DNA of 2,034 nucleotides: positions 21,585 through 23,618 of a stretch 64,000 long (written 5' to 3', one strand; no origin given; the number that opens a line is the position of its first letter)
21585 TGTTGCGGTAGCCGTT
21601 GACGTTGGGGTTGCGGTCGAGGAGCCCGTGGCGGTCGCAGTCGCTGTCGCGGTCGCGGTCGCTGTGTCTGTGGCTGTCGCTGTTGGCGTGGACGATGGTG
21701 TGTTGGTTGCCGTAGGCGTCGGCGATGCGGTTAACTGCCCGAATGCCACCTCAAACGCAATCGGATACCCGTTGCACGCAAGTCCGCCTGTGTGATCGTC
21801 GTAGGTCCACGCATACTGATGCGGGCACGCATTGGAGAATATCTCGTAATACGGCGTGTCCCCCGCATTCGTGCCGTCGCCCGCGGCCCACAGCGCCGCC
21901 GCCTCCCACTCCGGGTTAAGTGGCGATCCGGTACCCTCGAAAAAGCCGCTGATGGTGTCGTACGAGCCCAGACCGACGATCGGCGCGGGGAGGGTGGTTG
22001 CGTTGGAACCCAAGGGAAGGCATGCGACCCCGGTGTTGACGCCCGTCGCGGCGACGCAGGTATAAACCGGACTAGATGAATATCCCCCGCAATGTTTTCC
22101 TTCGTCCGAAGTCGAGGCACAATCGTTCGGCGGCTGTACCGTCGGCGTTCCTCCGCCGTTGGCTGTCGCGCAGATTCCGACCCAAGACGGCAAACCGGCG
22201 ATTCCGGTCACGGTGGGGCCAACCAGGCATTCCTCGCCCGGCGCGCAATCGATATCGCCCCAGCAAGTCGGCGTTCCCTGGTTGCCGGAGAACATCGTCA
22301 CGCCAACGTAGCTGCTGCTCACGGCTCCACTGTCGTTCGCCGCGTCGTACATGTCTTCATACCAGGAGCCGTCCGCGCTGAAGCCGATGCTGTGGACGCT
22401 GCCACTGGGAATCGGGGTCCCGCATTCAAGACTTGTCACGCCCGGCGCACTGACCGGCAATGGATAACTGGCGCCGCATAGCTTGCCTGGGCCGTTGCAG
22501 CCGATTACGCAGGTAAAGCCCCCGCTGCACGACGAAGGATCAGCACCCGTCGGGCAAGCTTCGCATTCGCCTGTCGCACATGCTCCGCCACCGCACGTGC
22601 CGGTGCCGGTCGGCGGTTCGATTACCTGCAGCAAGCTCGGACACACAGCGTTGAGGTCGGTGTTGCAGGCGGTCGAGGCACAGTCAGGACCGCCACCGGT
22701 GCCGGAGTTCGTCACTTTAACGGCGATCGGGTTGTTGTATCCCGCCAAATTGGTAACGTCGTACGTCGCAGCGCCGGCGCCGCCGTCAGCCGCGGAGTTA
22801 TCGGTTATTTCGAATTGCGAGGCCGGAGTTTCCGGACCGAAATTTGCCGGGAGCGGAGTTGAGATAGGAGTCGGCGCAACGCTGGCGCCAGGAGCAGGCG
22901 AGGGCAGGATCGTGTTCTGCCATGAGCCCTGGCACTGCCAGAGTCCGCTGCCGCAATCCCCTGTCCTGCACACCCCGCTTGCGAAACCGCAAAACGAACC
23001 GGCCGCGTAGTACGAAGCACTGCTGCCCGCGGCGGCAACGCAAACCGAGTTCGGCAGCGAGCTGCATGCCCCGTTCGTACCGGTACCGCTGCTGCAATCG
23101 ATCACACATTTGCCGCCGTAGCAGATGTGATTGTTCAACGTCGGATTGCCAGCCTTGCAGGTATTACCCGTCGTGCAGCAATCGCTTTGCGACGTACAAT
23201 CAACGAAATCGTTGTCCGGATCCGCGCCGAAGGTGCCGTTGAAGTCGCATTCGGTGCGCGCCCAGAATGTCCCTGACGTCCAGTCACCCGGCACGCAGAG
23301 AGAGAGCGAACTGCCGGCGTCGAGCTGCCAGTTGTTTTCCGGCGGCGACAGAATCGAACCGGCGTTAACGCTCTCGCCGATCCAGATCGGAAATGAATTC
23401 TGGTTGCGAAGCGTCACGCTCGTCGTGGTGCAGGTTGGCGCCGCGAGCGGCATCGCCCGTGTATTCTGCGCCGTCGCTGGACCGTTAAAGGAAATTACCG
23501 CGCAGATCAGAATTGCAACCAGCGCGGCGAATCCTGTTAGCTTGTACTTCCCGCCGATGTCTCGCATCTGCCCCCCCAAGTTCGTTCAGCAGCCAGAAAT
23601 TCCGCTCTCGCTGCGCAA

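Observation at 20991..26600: Divergent pair of about 870-aa secreted proteins with unrelated heads but the same linker and C-terminal module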

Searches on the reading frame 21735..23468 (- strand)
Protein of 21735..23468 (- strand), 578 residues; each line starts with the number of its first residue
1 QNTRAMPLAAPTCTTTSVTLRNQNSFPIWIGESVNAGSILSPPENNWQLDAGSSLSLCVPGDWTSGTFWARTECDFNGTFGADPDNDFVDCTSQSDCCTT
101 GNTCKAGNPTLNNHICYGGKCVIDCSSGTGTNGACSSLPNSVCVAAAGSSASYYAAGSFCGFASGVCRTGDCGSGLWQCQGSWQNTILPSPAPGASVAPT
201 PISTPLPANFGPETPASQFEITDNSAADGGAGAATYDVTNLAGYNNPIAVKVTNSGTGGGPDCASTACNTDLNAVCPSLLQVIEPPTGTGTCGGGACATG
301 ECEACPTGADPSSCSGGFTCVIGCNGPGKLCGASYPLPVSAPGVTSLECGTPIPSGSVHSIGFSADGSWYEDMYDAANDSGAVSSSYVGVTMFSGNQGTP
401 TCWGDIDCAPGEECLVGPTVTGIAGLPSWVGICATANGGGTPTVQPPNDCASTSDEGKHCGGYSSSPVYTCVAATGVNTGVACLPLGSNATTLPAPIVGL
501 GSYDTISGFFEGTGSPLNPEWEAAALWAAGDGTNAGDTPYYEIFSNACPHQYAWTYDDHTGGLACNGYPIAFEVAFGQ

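Call 37: find_homologous_proteins(query=window:21735-23468:-, max_evalue=0.001)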
Query seq(578 aa) (578 aa): 48 proteins with E <= 0.001 among 8000 candidates.
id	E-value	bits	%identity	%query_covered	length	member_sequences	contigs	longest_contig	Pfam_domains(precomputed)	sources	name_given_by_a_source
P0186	0.0e+0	1229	93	100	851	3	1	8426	PF00314.23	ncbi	-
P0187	1.1e-296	1004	78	99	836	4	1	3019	PF00314.23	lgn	-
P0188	8.1e-293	991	77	99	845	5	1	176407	PF00314.23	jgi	jgi:hypothetical protein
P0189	5.4e-245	833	70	99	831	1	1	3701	PF00314.23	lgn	-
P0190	1.2e-240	819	68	99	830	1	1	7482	PF00314.23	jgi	jgi:hypothetical protein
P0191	1.8e-237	808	67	99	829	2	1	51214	PF00314.23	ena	-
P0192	5.4e-237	807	67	99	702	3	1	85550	PF00314.23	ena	-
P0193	4.1e-233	794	66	99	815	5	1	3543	PF00314.23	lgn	-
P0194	1.7e-231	789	67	99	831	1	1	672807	PF00314.23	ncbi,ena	-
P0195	2.3e-229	781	67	99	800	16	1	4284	PF00314.23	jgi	jgi:hypothetical protein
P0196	2.4e-228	778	66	99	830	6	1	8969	PF00314.23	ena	-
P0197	4.7e-222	757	63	98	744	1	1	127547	PF00314.23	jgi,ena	-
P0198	2.6e-221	755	64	99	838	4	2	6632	PF22073.3,PF00314.23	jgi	jgi:Thaumatin family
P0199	1.3e-214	733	62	100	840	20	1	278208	PF00314.23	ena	-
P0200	1.2e-201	690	59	99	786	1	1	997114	PF00314.23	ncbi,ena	-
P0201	9.8e-201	687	60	99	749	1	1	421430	PF00314.23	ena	-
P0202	2.7e-199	682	60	99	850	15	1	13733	PF00314.23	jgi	jgi:hypothetical protein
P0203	6.1e-191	655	56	99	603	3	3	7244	PF00314.23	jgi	jgi:hypothetical protein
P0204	2.6e-183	629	57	99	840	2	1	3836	PF00314.23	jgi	jgi:Thaumatin family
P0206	5.1e-172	592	56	99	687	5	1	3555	PF00314.23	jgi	jgi:hypothetical protein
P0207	1.9e-169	584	54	99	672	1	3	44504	PF00314.23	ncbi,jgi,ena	ncbi:MAG TPA: thaumatin family protein [Terriglobales bacterium]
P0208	3.8e-162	559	52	98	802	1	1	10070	PF00314.23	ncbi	ncbi:MAG: thaumatin family protein [Candidatus Binataceae bacterium]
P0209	7.0e-144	499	51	99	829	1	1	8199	PF00314.23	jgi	jgi:hypothetical protein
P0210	2.9e-142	494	48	98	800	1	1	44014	PF00314.23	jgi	jgi:hypothetical protein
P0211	4.0e-142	493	50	99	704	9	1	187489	PF00314.23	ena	-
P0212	2.5e-140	487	50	97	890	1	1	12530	PF00314.23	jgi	jgi:hypothetical protein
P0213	3.8e-140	487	51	98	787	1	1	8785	PF00314.23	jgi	jgi:Thaumatin family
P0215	3.5e-135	470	48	97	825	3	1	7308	PF00314.23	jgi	jgi:hypothetical protein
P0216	5.0e-134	467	49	99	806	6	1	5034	PF00314.23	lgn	-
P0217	1.1e-130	456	48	98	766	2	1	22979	PF00314.23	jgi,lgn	jgi:hypothetical protein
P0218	7.3e-129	449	47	96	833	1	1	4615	PF00314.23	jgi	-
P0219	8.6e-128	446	46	98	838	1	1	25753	PF00314.23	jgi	jgi:Thaumatin family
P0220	4.2e-121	424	56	70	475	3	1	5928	PF00314.23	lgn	-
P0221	1.1e-114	403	55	68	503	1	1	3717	PF00314.23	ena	-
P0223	1.7e-100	356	65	49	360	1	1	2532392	PF00314.23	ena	-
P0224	3.0e-100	355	41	98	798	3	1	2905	PF00314.23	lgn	-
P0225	2.3e-98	349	41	96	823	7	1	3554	PF00314.23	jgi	-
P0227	1.6e-92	329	41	96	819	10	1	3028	PF00314.23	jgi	-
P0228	6.3e-90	321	40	98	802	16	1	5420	PF00314.23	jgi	jgi:hypothetical protein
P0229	2.2e-74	270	37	100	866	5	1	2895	PF00314.23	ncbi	-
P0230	1.7e-72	263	38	97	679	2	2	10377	PF00314.23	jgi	jgi:hypothetical protein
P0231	3.6e-70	256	37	98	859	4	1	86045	PF00314.23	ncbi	-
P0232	1.1e-66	244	36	97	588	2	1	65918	PF00314.23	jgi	jgi:Thaumatin family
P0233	2.9e-9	54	28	61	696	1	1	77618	PF00314.23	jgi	jgi:hypothetical protein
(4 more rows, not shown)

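Call 38: find_encoding_contigs(protein=P0186, flank=8000, max_places=2)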
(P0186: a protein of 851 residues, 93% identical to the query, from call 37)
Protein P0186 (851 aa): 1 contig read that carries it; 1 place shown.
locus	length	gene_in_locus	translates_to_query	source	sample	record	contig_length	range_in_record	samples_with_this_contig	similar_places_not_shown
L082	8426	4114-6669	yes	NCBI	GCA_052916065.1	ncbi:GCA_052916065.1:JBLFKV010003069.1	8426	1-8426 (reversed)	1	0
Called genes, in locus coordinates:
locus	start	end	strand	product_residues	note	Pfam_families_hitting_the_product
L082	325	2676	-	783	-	-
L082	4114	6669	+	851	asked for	PF00314:Thaumatin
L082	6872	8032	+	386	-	PF13439:Glyco_transf_4, PF13579:Glyco_trans_4_4, PF20706:GT4-conflict, PF00534:Glycos_transf_1, PF13692:Glyco_trans_1_4, PF13524:Glyco_trans_1_2 (weak)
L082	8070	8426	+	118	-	PF03755:YicC-like_N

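Call 39: find_encoding_contigs(protein=P0188, flank=8000, max_places=2)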
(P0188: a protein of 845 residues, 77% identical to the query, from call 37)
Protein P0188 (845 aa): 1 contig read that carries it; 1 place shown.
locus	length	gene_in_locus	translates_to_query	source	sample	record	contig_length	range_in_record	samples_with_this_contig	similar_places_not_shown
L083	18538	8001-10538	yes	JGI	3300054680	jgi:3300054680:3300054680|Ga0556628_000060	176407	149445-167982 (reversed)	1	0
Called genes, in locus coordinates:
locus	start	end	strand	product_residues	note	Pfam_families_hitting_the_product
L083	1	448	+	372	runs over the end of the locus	PF04909:Amidohydro_2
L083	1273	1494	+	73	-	PF02597:ThiS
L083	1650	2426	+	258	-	PF05690:ThiG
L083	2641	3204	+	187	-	PF02581:TMP-TENI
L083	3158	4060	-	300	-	PF00578:AhpC-TSA, PF08534:Redoxin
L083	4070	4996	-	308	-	PF01545:Cation_efflux, PF16916:ZT_dimer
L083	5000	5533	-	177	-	PF00156:Pribosyltran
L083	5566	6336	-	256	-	PF01476:LysM, PF01551:Peptidase_M23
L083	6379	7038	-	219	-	PF01135:PCMT, PF13847:Methyltransf_31 (weak), PF08241:Methyltransf_11 (faint), PF13649:Methyltransf_25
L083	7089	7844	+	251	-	PF00561:Abhydrolase_1, PF12146:Hydrolase_4, PF12697:Abhydrolase_6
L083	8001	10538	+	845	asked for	PF00314:Thaumatin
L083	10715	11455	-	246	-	PF00106:adh_short, PF08659:KR, PF13561:adh_short_C2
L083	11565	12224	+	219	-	-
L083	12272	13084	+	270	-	PF03309:Pan_kinase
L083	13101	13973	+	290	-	PF00753:Lactamase_B, PF19583:ODP (weak), PF12706:Lactamase_B_2 (faint), PF17778:WHD_BLACT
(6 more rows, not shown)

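Call 40: find_encoding_contigs(protein=P0194, flank=8000, max_places=2)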
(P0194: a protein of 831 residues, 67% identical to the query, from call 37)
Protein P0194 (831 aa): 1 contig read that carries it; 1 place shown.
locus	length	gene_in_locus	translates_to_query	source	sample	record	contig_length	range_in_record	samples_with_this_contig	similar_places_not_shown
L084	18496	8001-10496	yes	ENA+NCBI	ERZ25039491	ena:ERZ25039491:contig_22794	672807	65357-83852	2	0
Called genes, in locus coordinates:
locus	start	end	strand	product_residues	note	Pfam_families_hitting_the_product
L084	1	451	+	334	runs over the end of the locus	PF00814:TsaD, PF22521:HypF_C_2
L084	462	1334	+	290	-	PF00398:RrnaAD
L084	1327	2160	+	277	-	PF01149:Fapy_DNA_glyco, PF06831:H2TH, PF06827:zf-FPG_IleRS (weak)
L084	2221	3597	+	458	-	PF04389:Peptidase_M28 (faint), PF01546:Peptidase_M20, PF07687:M20_dimer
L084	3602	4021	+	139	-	PF01894:YjbQ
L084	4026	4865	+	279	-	PF06750:A24_N_bact, PF01478:Peptidase_A24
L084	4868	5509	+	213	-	PF02223:Thymidylate_kin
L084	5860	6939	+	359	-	PF13177:DNA_pol3_delta2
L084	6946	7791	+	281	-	PF04468:PSP1, PF28472:PSP1_3rd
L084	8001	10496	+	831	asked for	PF00314:Thaumatin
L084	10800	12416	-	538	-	-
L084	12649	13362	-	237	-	-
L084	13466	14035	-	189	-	PF13229:Beta_helix (weak), PF02415:Chlam_PMP (faint)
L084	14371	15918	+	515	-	PF00133:tRNA-synt_1 (faint), PF01406:tRNA-synt_1e (faint), PF09334:tRNA-synt_1g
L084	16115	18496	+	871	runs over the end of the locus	PF24507:Ig_CFAP65_4th (faint), PF01436:NHL, PF06739:SBBP (faint), PF12371:TMEM131_like_N (faint), PF07610:DUF1573 (faint), PF15780:ASH, PF22073:Cep192_D4, PF22544:HYDIN_VesB_CFA65-like_Ig (weak), +1 more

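Call 62: search_solved_structures(query=A3, max_evalue=0.01, show_alignments=1)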
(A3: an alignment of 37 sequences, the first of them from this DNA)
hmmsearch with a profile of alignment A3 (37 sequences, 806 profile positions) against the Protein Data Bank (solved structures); distinct sequences matched with E-value up to 0.01: 26.
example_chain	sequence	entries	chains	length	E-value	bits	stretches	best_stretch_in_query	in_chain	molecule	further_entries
3zs3_A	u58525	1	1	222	1.6e-21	79.3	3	184-310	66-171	THAUMATIN-LIKE PROTEIN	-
2ahn_A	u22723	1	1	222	2e-20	75.7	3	183-310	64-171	Thaumatin-like protein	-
7p23_A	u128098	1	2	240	1.6e-11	46.2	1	47-114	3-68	Thaumatin-like protein of Puccinia graminis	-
7p20_A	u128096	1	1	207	3.7e-11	45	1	182-311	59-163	Pathogenesis-related 5 protein Jun a 3.0101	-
8zvk_A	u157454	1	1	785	1.8e-10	42.7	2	602-679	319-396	AaBgIC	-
4jru_A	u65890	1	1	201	5.7e-10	41.1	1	48-107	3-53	thaumatin-like protein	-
4l2j_A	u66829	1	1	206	2.6e-09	38.9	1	183-306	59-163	Osmotin: antifungal laticifer protein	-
3aok_A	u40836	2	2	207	3.1e-09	38.6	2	47-108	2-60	Thaumatin-2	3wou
5yyr_A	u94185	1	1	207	4.6e-09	38.1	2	47-108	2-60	Preprothaumatin I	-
6e0d_A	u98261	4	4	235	8e-09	37.3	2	46-108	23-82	Thaumatin I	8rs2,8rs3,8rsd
2i0w_A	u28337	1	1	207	9.5e-09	37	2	182-306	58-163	Protein NP24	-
9fx4_A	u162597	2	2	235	1.2e-08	36.7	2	46-108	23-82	Thaumatin I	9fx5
1rqw_A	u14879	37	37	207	1.4e-08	36.4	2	47-108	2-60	thaumatin I | THAUMATIN ISOFORM B | THAUMATIN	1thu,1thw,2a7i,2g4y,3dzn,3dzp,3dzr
6g89_C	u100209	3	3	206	1.5e-08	36.3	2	47-108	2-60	Thaumatin I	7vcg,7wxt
5yyp_A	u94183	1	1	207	1.7e-08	36.2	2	47-108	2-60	Preprothaumatin I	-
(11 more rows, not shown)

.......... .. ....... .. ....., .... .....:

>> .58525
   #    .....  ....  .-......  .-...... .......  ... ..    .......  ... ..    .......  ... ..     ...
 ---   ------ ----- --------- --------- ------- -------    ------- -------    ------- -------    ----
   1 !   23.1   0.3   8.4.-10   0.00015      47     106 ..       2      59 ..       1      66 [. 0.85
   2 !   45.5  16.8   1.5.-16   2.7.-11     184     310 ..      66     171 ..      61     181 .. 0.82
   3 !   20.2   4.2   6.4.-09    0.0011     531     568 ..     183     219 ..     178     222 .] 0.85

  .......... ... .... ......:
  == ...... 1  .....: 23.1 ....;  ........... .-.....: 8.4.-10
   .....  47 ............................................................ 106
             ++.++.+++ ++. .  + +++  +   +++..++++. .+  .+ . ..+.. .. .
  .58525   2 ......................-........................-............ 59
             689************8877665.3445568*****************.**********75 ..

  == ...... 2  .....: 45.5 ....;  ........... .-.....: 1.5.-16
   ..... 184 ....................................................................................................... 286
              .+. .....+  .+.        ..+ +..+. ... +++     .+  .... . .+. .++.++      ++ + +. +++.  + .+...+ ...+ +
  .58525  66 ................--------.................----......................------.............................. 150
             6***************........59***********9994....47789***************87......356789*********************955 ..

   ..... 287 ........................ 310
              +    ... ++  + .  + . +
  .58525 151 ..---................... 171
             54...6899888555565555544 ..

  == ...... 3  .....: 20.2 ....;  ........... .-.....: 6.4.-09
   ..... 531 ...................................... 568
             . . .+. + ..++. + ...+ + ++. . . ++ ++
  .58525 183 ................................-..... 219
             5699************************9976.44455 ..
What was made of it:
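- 21732..23468 (-): Head of A. It has a thaumatin fold split into three conserved segments by two large Cys-rich insertions. There are 39 Cys in the first 620 residues. A profile of the family against PDB matches thaumatin-like proteins at E 1.6e-21 in three segments (call 62).
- On Thaumatin family (PF00314): A profile against PDB gives E 1.6e-21 to Mal d 2 in three segments (call 62).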

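Call 68: predict_structure(alignment_id=A3)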
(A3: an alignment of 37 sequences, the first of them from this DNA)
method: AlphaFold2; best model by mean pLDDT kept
length: 578 residues; sequences in the alignment: 37
mean_pLDDT: 72.4   pTM: 0.73
mean pLDDT of the five models: 72.4, 72.4, 70.3, 67.3, 67.3
residues with pLDDT >= 90: 90; 70-90: 277; 50-70: 116; < 50: 95
segments of 3 or more residues with pLDDT < 50: 1-11, 168-183, 185-204, 206-213, 226-233, 239-246, 255-262, 554-567
pLDDT, mean of each block of 10 residues (from residue 1): 30 70 76 64 70 81 66 61 79 78 72 77 81 79 66 71 54 43 41 37 44 56 53 50 52 49 57 85 87 84 89 93 81 74 90 93 92 90 90 79 77 87 87 82 79 88 76 91 75 69 86 86 93 90 77 47 50 71
secondary structure, 60 per line:
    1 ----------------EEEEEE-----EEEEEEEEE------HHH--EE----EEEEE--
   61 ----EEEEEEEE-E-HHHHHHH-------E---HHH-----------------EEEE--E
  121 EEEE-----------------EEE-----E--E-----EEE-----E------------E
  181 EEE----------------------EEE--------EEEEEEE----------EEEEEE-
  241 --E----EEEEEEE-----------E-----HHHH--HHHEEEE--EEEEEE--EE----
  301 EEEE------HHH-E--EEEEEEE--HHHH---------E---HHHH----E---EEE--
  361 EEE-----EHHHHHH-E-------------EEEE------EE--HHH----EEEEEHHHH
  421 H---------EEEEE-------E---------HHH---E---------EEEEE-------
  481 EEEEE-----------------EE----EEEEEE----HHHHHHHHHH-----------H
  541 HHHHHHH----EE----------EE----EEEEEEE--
elements in order: E17-22 E28-36 E54-58 E65-72 H76-82 E114-117 E120-124 E142-144 E159-161 E180-183 E206-208 E217-223 E234-239 E248-254 H272-275 E281-284 E287-292 E301-304 E318-324 H327-330 H344-347 E356-358 E361-363 H370-375 E391-394 E412-416 H417-421 E431-435 E469-473 E481-485 E509-514 H519-528 H540-547 E570-576
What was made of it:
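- On Thaumatin family (PF00314): The model is only moderate (pLDDT 72; call 68).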

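Call 71: fold_search(model_id=the predicted structure, library=pdb)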
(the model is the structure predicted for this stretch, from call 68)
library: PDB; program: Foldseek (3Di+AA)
matches with E <= 10: 537; with E <= 0.001: 28
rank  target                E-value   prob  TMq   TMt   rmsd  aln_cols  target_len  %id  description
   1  7p23_A                1.6e-08  1.00  0.21  0.48   8.6       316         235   19  Thaumatin-like protein of Puccinia graminis (released 2022-07-13)
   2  2ahn                  5.2e-08  1.00  0.22  0.53   7.2       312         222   17  High resolution structure of a cherry allergen Pru av 2 (released 2006-10-10)
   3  3zs3                  5.9e-08  1.00  0.23  0.54   7.5       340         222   17  High resolution structure of Mal d 2, the thaumatin like food allergen from apple (released 2012-07-11)
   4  5yyr                  9.6e-07  1.00  0.20  0.53   4.9       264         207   18  Structure K106A thaumatin (released 2018-03-21)
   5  7p20                  9.6e-07  1.00  0.18  0.48   7.0       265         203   17  High resolution structure of the Juniperus ashei allergen - Jun a 3 (released 2022-07-13)
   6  5yyq                  1.0e-06  1.00  0.19  0.48   8.3       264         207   16  Structure K78A thaumatin (released 2018-03-21)
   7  7vcg                  1.1e-06  1.00  0.20  0.51   6.9       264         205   16  Thaumatin protected by alginate gel (released 2022-09-07)
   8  2blr                  1.4e-06  1.00  0.19  0.48   7.7       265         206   15  Thaumatin Before A High Dose X-Ray "Burn" (released 2005-09-07)
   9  3e3s                  1.5e-06  1.00  0.20  0.51   5.1       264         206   16  Structure of thaumatin with the magic triangle I3C (released 2008-10-28)
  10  2d8o                  1.7e-06  1.00  0.21  0.53   4.9       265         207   17  Structure of VIL-thaumatin (released 2006-07-11)
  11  5yyp                  1.9e-06  1.00  0.21  0.53   4.9       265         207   18  Structure K137A thaumatin (released 2018-03-21)
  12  5x9m                  2.7e-06  1.00  0.21  0.53   4.9       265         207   18  Structure of hyper-sweet thaumatin (D21N) (released 2018-03-14)
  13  4jru                  2.8e-06  1.00  0.19  0.49   6.8       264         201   15  Structure of haze forming proteins in white wines: Vitis vinifera thaumatin-like proteins (released 2014-04-02)
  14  3aok                  4.0e-06  1.00  0.20  0.52   5.1       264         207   18  Crystal structure of sweet-tasting protein thaumatin II (released 2011-07-27)
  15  2d8p                  5.4e-06  1.00  0.20  0.50   6.4       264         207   15  Structure of HYPER-VIL-thaumatin (released 2006-07-11)
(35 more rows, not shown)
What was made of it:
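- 21732..23468 (-): The AF2 model has pLDDT 72, and Foldseek matches thaumatin-like proteins at E 1.6e-8 with TMt about 0.5 (calls 68 and 71).
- On Thaumatin family (PF00314): Foldseek gives E 1.6e-8 with TMt about 0.5 (call 71).
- Closest known: Bacterial thaumatin-like proteins. Same: The A head matches the thaumatin fold in three segments (calls 62 and 71).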
